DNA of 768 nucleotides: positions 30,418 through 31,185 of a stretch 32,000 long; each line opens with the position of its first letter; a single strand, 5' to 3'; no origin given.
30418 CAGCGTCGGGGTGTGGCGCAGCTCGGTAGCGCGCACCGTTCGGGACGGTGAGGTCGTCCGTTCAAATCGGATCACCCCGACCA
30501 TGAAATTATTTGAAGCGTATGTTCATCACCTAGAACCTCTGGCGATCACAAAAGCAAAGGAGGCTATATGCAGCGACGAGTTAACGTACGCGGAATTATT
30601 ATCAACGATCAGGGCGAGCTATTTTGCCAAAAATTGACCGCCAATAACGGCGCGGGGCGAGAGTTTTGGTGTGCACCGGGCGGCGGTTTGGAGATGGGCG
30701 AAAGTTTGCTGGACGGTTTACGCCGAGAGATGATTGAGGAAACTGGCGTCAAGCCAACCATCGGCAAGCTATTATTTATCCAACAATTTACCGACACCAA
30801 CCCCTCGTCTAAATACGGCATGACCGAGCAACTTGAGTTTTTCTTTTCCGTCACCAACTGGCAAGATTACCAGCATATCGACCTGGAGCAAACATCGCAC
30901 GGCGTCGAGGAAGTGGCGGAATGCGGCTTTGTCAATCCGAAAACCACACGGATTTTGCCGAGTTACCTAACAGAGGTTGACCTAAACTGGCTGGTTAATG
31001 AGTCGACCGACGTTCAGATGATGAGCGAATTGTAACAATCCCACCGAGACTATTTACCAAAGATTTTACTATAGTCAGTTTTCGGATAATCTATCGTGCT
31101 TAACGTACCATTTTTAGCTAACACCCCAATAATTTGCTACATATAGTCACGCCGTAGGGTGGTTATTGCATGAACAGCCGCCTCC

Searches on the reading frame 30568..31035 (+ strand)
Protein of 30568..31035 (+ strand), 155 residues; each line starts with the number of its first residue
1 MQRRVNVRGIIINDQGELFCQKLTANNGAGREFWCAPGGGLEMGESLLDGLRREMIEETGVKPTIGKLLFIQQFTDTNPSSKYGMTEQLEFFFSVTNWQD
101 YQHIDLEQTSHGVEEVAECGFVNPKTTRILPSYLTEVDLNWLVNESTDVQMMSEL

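Call 75: search_protein_families(library=pfam, proteins=[window:30568-31035:+], max_evalue=0.001)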
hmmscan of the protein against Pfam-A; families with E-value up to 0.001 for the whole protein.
window:30568-31035:+ (155 aa): 1 family
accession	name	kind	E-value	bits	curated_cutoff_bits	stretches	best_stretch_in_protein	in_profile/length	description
PF00293.34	NUDIX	-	6.2e-14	52.6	21.1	1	3-116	2-110/134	NUDIX domain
